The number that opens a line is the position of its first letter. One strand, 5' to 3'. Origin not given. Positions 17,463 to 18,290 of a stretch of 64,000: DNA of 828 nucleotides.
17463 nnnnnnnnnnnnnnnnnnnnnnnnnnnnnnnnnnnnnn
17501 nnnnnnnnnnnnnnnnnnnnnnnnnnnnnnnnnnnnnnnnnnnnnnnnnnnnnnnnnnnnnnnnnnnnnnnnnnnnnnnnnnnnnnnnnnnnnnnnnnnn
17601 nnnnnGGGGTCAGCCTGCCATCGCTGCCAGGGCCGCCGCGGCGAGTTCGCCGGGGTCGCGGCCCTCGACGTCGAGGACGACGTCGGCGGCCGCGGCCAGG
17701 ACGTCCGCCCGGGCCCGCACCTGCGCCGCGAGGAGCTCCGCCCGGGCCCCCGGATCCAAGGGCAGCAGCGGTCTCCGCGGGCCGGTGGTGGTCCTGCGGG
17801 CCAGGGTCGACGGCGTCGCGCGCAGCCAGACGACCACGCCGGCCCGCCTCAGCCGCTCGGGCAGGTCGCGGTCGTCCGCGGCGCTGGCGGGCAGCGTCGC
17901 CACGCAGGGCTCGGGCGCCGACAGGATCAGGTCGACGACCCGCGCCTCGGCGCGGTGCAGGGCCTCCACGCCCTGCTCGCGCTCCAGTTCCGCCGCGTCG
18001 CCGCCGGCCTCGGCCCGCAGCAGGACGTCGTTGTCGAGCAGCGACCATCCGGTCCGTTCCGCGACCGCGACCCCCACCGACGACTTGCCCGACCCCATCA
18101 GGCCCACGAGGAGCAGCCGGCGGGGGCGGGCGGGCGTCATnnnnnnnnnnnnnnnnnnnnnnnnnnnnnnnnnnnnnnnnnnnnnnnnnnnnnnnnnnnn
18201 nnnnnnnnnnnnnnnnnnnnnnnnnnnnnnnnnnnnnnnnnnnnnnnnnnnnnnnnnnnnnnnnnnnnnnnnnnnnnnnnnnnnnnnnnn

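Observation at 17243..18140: Stand-alone cREC-like receiver-fold protein coupled to a degenerate shikimate-kinase-like P-loop kinase: candidate nucleic-acid end-processing pair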

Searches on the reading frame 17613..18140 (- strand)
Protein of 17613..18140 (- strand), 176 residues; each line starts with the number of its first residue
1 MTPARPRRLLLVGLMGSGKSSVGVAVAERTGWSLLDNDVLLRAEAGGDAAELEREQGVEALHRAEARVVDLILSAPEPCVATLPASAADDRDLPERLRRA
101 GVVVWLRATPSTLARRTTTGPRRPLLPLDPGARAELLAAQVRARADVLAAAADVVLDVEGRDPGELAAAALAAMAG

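Call 3: search_protein_families(library=pfam, proteins=[window:17613-18140:-], max_evalue=1)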
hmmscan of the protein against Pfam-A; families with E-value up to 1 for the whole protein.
seq(176 aa): 8 families
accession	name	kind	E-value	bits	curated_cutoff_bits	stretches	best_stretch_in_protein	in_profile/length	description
PF01202.28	SKI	-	1e-19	71.6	22.1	1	15-173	1-157/159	Shikimate kinase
PF13671.12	AAA_33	-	8e-08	33.1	27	1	9-117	2-115/143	AAA domain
PF13238.12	AAA_18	-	2.2e-05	25.4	29.4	1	10-117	2-108/128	AAA domain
PF02224.24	Cytidylate_kin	-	0.046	13.9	26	1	15-44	7-36/211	Cytidylate kinase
PF13189.12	Cytidylate_kin2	-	0.048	14.3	28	1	14-48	7-41/176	Cytidylate kinase-like family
PF01745.22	IPT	-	0.2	11.5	20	1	10-38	5-33/233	Isopentenyl transferase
PF00004.35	AAA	-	0.25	12.2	21.2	1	9-36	1-28/131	ATPase family associated with various cellular activities (AAA)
PF13191.12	AAA_16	-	0.39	11.6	32.6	0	5-99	23-122/167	AAA ATPase domain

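Call 4: search_protein_families(library=ncbifam, proteins=[window:17613-18140:-], max_evalue=1)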
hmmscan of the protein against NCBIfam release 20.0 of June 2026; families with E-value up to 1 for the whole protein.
seq(176 aa): 18 families
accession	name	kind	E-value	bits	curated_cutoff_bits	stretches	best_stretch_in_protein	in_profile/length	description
NF010552.0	PRK13946.1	equivalog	4e-19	69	186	1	5-158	22-171/198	shikimate kinase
NF040667.1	hom_kin_desulfo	exception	9e-16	58.2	197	1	9-171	3-159/163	homoserine kinase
NF006015.0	PRK08154.1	subfamily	3e-15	56.2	204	1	3-165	133-293/314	anaerobic benzoate catabolism transcriptional regulator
NF003456.0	PRK05057.1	equivalog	7.3e-14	52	195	1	5-161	3-157/173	shikimate kinase AroK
NF002988.0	PRK03731.1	equivalog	8.2e-14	51.7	161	1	8-159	4-154/174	shikimate kinase AroL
NF010553.0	PRK13947.1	equivalog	3.5e-13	50.1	204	1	9-168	4-159/173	shikimate kinase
NF010554.0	PRK13948.1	equivalog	6.1e-13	48.8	217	1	9-148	13-148/192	shikimate kinase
NF010627.0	PRK14021.1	equivalog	1.5e-11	43.4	565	1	7-170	7-169/542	bifunctional shikimate kinase/3-dehydroquinate synthase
NF010555.0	PRK13949.1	equivalog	2.6e-10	40.7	180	1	7-126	2-121/175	shikimate kinase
NF006610.0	PRK09169.1-4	subfamily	3.2e-08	30.6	4299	1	7-127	2866-2985/3056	hypothetical protein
NF010556.0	PRK13951.1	equivalog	1.6e-05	23.9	560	1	8-126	2-117/492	bifunctional shikimate kinase AroK/3-dehydroquinate synthase AroB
NF008583.0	PRK11545.1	equivalog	0.006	16.1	265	1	9-40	11-42/177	gluconokinase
NF001866.0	PRK00625.1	equivalog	0.0089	16.2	142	1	8-117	2-113/173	shikimate kinase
TIGR01313.1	therm_gnt_kin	subfamily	0.013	15.2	113.75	1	10-41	2-33/164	gluconokinase, GntK/IdnK-type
TIGR00017.1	cmk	equivalog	0.033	13.9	135.55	1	15-44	11-40/217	(d)CMP kinase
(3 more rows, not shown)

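Call 13: find_homologous_proteins(query=window:17613-18140:-, max_evalue=0.001)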
Query seq(176 aa) (176 aa): 169 proteins with E <= 0.001 among 8000 candidates; the best 120 are listed.
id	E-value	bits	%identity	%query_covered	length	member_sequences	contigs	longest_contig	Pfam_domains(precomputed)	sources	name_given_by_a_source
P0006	1.1e-99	349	100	100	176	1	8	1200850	PF13671.13,PF01202.29,PF13238.13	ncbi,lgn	ncbi:MAG: shikimate kinase [Candidatus Nanopelagicales bacterium]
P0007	8.0e-26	109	47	93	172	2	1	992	PF13671.13,PF01202.29,PF13238.13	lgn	-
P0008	3.5e-25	107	43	95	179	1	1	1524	PF13671.13,PF01202.29,PF13238.13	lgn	-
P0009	7.9e-25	106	45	95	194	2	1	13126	PF13671.13,PF01202.29,PF13238.13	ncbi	-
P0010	1.4e-24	105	44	95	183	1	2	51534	PF13671.13,PF01202.29,PF13238.13,PF13191.13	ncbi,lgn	-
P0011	2.0e-24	104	47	91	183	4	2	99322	PF13671.13,PF01202.29,PF13238.13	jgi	jgi:shikimate kinase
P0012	3.1e-24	104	45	88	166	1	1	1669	PF13671.13,PF01202.29,PF13238.13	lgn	-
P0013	4.3e-24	103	40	96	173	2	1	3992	PF13671.13,PF01202.29,PF13238.13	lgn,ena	-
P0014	9.2e-24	102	45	95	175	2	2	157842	PF13671.13,PF01202.29,PF13238.13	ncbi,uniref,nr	ncbi:shikimate kinase [Frankia sp. Cppng1_Ct_nod]|uniref:shikimate kinase n=1 Tax=Frankia sp. Cppng1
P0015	1.5e-23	101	44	91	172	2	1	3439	PF13671.13,PF01202.29,PF13238.13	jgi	jgi:shikimate kinase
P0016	1.6e-23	101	43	97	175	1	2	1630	PF13671.13,PF01202.29,PF13238.13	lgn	-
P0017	6.0e-23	99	45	94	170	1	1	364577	PF13671.13,PF01202.29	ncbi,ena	-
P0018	8.7e-23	99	43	70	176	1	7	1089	PF13671.13,PF01202.29,PF13238.13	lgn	-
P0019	6.7e-22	96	46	85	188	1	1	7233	PF13671.13,PF01202.29,PF13238.13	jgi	jgi:shikimate kinase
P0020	2.0e-21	94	45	69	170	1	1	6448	PF13671.13,PF01202.29,PF13238.13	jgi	jgi:shikimate kinase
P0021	5.5e-21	93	45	88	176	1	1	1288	PF13671.13,PF01202.29,PF13238.13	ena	-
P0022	9.7e-21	92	44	97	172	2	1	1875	PF13671.13,PF01202.29,PF13238.13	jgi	jgi:shikimate kinase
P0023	1.0e-20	92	43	90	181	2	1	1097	PF13671.13,PF01202.29,PF13238.13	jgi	jgi:shikimate kinase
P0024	1.0e-20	92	41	96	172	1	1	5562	PF13671.13,PF01202.29,PF13238.13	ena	-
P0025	1.2e-20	92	41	93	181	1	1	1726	PF01202.29,PF13238.13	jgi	jgi:shikimate kinase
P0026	2.9e-20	91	40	95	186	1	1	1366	PF13671.13,PF01202.29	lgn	-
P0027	3.7e-20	90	41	95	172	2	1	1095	PF13671.13,PF01202.29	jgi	-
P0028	7.2e-20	89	39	95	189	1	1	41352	PF01202.29,PF13238.13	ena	-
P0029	1.0e-19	89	43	98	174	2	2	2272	PF13671.13,PF01202.29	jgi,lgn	-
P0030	1.0e-19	89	41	91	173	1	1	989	PF13671.13,PF01202.29,PF13238.13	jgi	jgi:shikimate kinase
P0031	1.1e-19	89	43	91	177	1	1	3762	PF13671.13,PF01202.29,PF13238.13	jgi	jgi:shikimate kinase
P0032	1.6e-19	88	37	90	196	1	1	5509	PF13671.13,PF01202.29,PF13238.13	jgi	-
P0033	1.7e-19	88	40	96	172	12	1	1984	PF13671.13,PF01202.29,PF13238.13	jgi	jgi:shikimate kinase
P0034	2.6e-19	88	39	96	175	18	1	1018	PF13671.13,PF01202.29,PF13238.13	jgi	jgi:shikimate kinase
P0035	2.7e-19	88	40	96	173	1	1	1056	PF13671.13,PF01202.29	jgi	jgi:shikimate kinase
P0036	4.3e-19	87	39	95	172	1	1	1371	PF01202.29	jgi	jgi:shikimate kinase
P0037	7.0e-19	86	40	95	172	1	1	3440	PF13671.13,PF01202.29,PF13238.13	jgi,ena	jgi:shikimate kinase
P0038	7.8e-19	86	42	93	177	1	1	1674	PF13671.13,PF01202.29,PF13238.13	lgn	-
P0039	1.0e-18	86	42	99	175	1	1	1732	PF13671.13,PF01202.29,PF13238.13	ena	-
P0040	1.8e-18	85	39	97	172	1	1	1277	PF13671.13,PF01202.29,PF13238.13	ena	-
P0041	1.9e-18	85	40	93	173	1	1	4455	PF13671.13,PF01202.29,PF13238.13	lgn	-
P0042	2.0e-18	85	40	87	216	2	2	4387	PF13671.13,PF01202.29,PF13238.13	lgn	-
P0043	2.3e-18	85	43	99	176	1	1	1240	PF13671.13,PF01202.29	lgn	-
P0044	2.4e-18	85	44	96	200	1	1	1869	PF13671.13,PF01202.29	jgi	jgi:shikimate kinase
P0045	2.5e-18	84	45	85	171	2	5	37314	PF13671.13,PF01202.29,PF13238.13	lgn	-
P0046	2.7e-18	84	40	95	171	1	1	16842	PF13671.13,PF01202.29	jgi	jgi:shikimate kinase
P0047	3.3e-18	84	42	87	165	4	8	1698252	PF13189.13,PF01202.29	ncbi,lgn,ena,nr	ncbi:MAG: shikimate kinase [Acidimicrobiia bacterium]|nr:MAG: shikimate kinase [Acidimicrobiia bacte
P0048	3.5e-18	84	39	95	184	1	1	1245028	PF13671.13,PF01202.29,PF13238.13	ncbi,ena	-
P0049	4.1e-18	84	43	95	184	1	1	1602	PF13671.13,PF01202.29,PF13238.13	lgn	-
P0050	5.9e-18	83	37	99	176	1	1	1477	PF13671.13,PF01202.29,PF13238.13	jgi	jgi:shikimate kinase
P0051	6.9e-18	83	39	89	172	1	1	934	PF01202.29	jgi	jgi:shikimate kinase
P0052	9.4e-18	83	40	95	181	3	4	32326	PF13671.13,PF01202.29,PF13238.13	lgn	-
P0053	1.1e-17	82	40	94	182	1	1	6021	PF13671.13,PF01202.29,PF13238.13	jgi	jgi:shikimate kinase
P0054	1.5e-17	82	41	88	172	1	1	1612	PF13671.13,PF01202.29,PF13238.13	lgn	-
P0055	2.7e-17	81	41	90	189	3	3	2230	PF13671.13,PF01202.29,PF13238.13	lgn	-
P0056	3.0e-17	81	38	95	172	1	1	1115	PF13671.13,PF01202.29,PF13238.13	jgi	jgi:shikimate kinase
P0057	3.2e-17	81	43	91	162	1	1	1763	PF01202.29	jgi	jgi:shikimate kinase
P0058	3.6e-17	81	43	88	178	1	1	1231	PF13671.13,PF01202.29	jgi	jgi:shikimate kinase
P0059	3.8e-17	81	38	96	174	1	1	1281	PF13671.13,PF01202.29,PF13238.13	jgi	jgi:shikimate kinase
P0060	4.2e-17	80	37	95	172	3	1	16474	PF01202.29,PF13238.13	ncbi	-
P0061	4.4e-17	80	38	95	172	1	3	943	PF01202.29,PF13238.13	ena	-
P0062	6.8e-17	80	45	73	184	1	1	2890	PF13671.13,PF01202.29,PF13238.13,PF13191.13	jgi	jgi:shikimate kinase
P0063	6.9e-17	80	40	96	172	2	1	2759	PF13671.13,PF01202.29,PF13238.13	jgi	jgi:shikimate kinase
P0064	8.0e-17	80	42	94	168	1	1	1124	PF13671.13,PF01202.29,PF13238.13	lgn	-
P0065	8.4e-17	79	40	99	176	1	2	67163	PF13671.13,PF01202.29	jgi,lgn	jgi:shikimate kinase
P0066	8.5e-17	79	40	92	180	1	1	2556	PF13671.13,PF01202.29,PF13238.13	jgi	jgi:shikimate kinase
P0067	1.1e-16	79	42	86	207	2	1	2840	PF13671.13,PF01202.29,PF13238.13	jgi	-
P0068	1.1e-16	79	43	81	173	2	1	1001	PF13671.13,PF01202.29,PF13238.13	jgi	-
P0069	1.1e-16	79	42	91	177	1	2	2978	PF13671.13,PF01202.29,PF13238.13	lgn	-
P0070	1.2e-16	79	40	90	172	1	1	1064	PF13671.13,PF01202.29,PF13238.13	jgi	-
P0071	3.9e-16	77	39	94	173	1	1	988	PF13671.13,PF01202.29,PF13238.13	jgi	jgi:shikimate kinase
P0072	4.0e-16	77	36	94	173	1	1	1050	PF13671.13,PF01202.29,PF13238.13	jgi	jgi:shikimate kinase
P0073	4.1e-16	77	41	91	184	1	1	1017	PF13671.13,PF01202.29,PF13238.13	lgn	-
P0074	4.2e-16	77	37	99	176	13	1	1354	PF13671.13,PF01202.29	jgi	jgi:shikimate kinase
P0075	5.8e-16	77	38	91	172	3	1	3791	PF01202.29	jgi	jgi:shikimate kinase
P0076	8.1e-16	76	41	95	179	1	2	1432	PF13671.13,PF01202.29,PF13238.13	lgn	-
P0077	9.7e-16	76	41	85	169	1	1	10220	PF13671.13,PF13189.13,PF01202.29,PF13238.13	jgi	jgi:shikimate kinase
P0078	9.7e-16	76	38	89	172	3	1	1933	PF01202.29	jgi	-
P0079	1.1e-15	76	42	86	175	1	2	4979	PF13671.13,PF01202.29,PF13238.13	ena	-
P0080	1.4e-15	75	39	95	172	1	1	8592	PF13671.13,PF01202.29,PF13238.13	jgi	jgi:shikimate kinase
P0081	1.7e-15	75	39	96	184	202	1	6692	PF01202.29,PF13238.13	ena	-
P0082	1.9e-15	75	38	91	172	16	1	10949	PF13671.13,PF01202.29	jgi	jgi:shikimate kinase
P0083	3.4e-15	74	39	95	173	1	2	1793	PF13671.13,PF01202.29,PF13238.13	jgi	jgi:shikimate kinase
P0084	3.5e-15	74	43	75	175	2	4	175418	PF13671.13,PF01202.29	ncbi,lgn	-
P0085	4.7e-15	74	39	97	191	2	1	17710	PF13671.13,PF01202.29,PF13238.13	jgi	jgi:shikimate kinase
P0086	5.6e-15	74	38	92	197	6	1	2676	PF01202.29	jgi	jgi:shikimate kinase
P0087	1.9e-14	72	39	89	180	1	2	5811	PF01202.29,PF13238.13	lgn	-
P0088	2.0e-14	72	42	96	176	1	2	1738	PF13671.13,PF01202.29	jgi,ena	jgi:shikimate kinase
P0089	5.5e-14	70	39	91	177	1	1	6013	PF01202.29,PF13238.13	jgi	jgi:shikimate kinase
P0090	7.6e-14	70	38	95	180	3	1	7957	PF13671.13,PF01202.29,PF13238.13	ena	-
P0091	1.1e-13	69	42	77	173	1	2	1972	PF13671.13,PF01202.29,PF13238.13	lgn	-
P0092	1.4e-13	69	39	86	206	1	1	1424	PF13671.13,PF01202.29,PF13238.13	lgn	-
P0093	1.5e-13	69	39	88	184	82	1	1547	PF01202.29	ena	-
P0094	2.9e-13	68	40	97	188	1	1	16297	PF13671.13,PF01202.29,PF13238.13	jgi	-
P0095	3.8e-13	68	36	94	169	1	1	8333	PF13671.13,PF01202.29,PF13238.13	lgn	-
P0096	6.6e-13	67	35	97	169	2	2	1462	PF13671.13,PF01202.29,PF13238.13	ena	-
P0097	6.8e-13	67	36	94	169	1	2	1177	PF13671.13,PF01202.29,PF13238.13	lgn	-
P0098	1.5e-12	66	38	65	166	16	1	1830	PF01202.29,PF13238.13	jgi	jgi:shikimate kinase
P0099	4.3e-12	64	29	90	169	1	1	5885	PF01202.29,PF13238.13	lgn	-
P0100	4.7e-12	64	39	88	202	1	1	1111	PF13671.13,PF01202.29,PF13191.13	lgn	-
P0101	5.9e-12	64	39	94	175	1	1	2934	PF13671.13,PF01202.29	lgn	-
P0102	6.6e-12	64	35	97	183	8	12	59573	PF13671.13,PF01202.29,PF13238.13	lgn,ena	-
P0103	7.7e-12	63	36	71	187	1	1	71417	PF01202.29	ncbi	-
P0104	1.2e-11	63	38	66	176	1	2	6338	PF01202.29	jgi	jgi:shikimate kinase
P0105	1.9e-11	62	38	97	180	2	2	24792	PF01202.29,PF13238.13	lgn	-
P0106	1.9e-11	62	32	88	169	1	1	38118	PF01202.29,PF13238.13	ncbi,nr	ncbi:MAG: shikimate kinase [Clostridium sp.]|nr:shikimate kinase [Clostridium sp.]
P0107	2.5e-11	62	36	87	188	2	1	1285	PF13671.13,PF01202.29,PF13238.13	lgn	-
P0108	4.5e-11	61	34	84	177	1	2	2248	PF13671.13,PF13207.13,PF01202.29,PF13238.13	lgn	-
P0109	6.1e-11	60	39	82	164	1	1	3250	PF01202.29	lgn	-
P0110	7.5e-11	60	39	82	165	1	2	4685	PF01202.29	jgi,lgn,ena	-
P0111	1.2e-10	59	36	98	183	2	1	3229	PF13671.13,PF01202.29,PF13238.13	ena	-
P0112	1.3e-10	59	36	86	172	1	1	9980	PF13671.13,PF01202.29,PF13238.13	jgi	jgi:shikimate kinase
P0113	2.3e-10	59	37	93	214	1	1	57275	PF01202.29,PF13238.13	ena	-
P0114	2.6e-10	58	39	69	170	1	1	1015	PF01202.29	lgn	-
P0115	3.5e-10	58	36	86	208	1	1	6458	PF13671.13,PF13189.13,PF01202.29,PF13238.13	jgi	jgi:shikimate kinase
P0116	7.0e-10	57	40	79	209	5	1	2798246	PF13671.13,PF01202.29,PF13238.13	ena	-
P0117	1.3e-9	56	35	95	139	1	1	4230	PF01202.29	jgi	jgi:shikimate kinase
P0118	4.2e-9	54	32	82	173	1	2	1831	PF13671.13,PF01202.29,PF13238.13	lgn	-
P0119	4.9e-9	54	33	90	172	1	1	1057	PF01202.29,PF13238.13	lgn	-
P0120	1.5e-8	53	36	95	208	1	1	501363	PF01202.29,PF13238.13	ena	-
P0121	1.6e-8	53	35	72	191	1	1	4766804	PF13671.13,PF13189.13,PF01202.29,PF13238.13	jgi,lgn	jgi:shikimate kinase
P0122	1.8e-8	52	34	88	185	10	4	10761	PF13671.13,PF13207.13,PF13189.13,PF01202.29,PF13238.13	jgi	jgi:shikimate kinase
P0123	2.0e-8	52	37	87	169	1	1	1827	PF01202.29,PF13238.13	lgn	-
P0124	2.2e-8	52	35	91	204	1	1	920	PF13671.13,PF01202.29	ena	-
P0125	3.0e-8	52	36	78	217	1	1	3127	PF13671.13,PF13189.13,PF01202.29,PF13238.13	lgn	-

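Call 14: find_encoding_contigs(protein=P0006, flank=10000, max_places=6)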
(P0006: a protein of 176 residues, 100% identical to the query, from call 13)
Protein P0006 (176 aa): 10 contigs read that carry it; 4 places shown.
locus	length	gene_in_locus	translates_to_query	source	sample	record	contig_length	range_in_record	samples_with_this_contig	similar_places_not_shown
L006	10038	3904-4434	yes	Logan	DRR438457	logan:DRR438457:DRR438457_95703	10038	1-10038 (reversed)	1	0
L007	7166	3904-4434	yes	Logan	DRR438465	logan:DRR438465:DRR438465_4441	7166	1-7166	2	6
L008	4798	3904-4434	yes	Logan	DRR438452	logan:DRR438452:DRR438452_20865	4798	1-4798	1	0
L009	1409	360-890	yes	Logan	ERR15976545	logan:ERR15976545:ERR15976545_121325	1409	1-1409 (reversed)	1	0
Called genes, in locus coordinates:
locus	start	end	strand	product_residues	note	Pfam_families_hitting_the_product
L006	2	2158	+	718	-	?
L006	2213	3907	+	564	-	PF00916:Sulfate_transp, PF01740:STAS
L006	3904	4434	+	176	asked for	PF13238:AAA_18 (faint), PF13671:AAA_33, PF01202:SKI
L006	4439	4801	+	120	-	PF20274:cREC_REC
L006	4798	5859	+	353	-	PF01263:Aldose_epim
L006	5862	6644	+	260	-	PF12697:Abhydrolase_6 (weak), PF00561:Abhydrolase_1 (weak), PF12146:Hydrolase_4 (weak)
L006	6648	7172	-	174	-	PF10722:YbjN, PF22551:TY-Chap1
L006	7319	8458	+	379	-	PF26003:Integrase_N_phage, PF00589:Phage_integrase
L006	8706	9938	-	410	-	-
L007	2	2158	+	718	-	?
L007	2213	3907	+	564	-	PF00916:Sulfate_transp, PF01740:STAS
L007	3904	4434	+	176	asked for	PF13238:AAA_18 (faint), PF13671:AAA_33, PF01202:SKI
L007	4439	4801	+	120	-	PF20274:cREC_REC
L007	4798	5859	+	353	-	PF01263:Aldose_epim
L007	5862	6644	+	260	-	PF12697:Abhydrolase_6 (weak), PF00561:Abhydrolase_1 (weak), PF12146:Hydrolase_4 (weak)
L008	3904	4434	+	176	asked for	PF13238:AAA_18 (faint), PF13671:AAA_33, PF01202:SKI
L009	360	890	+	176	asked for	PF13238:AAA_18 (faint), PF13671:AAA_33, PF01202:SKI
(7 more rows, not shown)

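Call 16: find_encoding_contigs(protein=P0010, flank=6000, max_places=2)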
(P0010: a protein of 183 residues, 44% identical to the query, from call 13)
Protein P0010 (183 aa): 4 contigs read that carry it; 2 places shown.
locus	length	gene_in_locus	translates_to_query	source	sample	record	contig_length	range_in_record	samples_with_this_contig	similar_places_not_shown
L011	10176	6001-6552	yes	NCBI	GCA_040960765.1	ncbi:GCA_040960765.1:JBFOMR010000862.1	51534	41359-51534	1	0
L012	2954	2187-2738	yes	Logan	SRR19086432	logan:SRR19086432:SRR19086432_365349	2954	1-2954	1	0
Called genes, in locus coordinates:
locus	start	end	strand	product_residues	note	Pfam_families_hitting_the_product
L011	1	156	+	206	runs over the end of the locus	PF00440:TetR_N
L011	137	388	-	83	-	-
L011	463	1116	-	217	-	PF10646:Germane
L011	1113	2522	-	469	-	PF00672:HAMP, PF00512:HisKA, PF02518:HATPase_c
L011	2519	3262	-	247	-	PF00072:Response_reg, PF00486:Trans_reg_C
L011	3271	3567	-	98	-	-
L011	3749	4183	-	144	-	PF00571:CBS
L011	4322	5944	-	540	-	PF16655:PhoD_N, PF09423:PhoD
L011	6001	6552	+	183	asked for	PF13191:AAA_16 (faint), PF13238:AAA_18, PF13671:AAA_33, PF01202:SKI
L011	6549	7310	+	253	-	PF00106:adh_short, PF08659:KR, PF13561:adh_short_C2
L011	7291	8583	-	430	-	PF00487:FA_desaturase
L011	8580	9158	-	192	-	PF00440:TetR_N, PF18556:TetR_C_35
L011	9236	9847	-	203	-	PF03640:Lipoprotein_15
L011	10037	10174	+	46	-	?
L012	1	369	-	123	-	?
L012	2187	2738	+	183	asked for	PF13191:AAA_16 (faint), PF13238:AAA_18, PF13671:AAA_33, PF01202:SKI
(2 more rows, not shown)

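Call 17: find_encoding_contigs(protein=P0011, flank=6000, max_places=2)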
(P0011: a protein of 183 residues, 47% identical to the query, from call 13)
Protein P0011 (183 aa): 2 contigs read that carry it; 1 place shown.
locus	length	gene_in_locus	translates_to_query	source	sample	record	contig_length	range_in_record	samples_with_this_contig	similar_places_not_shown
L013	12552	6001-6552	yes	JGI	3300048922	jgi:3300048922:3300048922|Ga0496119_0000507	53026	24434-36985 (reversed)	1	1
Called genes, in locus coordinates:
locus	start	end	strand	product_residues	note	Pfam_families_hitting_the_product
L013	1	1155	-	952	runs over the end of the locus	PF07992:Pyr_redox_2, PF00070:Pyr_redox, PF18267:Rubredoxin_C, PF04324:Fer2_BFD, PF03460:NIR_SIR_ferr, PF01077:NIR_SIR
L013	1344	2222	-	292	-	PF13230:GATase_4, PF13522:GATase_6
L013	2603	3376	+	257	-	-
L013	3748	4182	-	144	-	-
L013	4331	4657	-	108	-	PF01243:PNPOx_N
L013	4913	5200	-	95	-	-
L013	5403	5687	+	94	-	-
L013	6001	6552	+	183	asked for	PF13238:AAA_18 (faint), PF13671:AAA_33, PF01202:SKI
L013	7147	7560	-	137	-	-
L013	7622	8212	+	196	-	PF12172:zf-ChsH2 (weak), PF01796:OB_ChsH2_C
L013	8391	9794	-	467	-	PF01134:GIDA (weak), PF01266:DAO (faint), PF01494:FAD_binding_3 (faint), PF07992:Pyr_redox_2, PF12831:FAD_oxidored (weak), PF13738:Pyr_redox_3 (weak), PF00070:Pyr_redox, PF02852:Pyr_redox_dim, +1 more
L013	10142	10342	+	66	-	-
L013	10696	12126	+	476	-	PF03007:WS_DGAT_cat (faint), PF06974:WS_DGAT_C (weak)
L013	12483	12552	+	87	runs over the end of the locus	-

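Call 18: find_encoding_contigs(protein=P0014, flank=6000, max_places=2)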
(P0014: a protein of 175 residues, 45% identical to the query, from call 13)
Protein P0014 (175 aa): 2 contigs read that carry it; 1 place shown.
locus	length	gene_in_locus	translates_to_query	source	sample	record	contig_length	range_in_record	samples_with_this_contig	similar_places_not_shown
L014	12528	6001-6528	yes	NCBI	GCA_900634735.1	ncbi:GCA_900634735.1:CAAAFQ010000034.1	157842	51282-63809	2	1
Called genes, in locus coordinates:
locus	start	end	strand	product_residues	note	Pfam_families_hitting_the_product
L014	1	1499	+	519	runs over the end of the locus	PF00005:ABC_tran, PF13304:AAA_21 (faint), PF00005:ABC_tran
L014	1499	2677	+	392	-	PF02653:BPD_transp_2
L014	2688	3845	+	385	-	PF13407:Peripla_BP_4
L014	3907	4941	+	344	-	PF08240:ADH_N, PF16912:Glu_dehyd_C, PF00107:ADH_zinc_N, PF13602:ADH_zinc_N_2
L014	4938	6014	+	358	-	PF00389:2-Hacid_dh (weak), PF02826:2-Hacid_dh_C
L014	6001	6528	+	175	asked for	PF13238:AAA_18 (weak), PF13671:AAA_33 (faint), PF01202:SKI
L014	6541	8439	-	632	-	-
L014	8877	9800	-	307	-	PF09754:PAC2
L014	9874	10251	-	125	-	PF00072:Response_reg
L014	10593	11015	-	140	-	PF12900:Pyridox_ox_2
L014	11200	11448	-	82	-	PF13828:DUF4190 (weak)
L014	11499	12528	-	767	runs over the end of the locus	PF00580:UvrD-helicase (faint), PF13245:AAA_19 (faint), PF01443:Viral_helicase1 (faint), PF13538:UvrD_C_2 (weak)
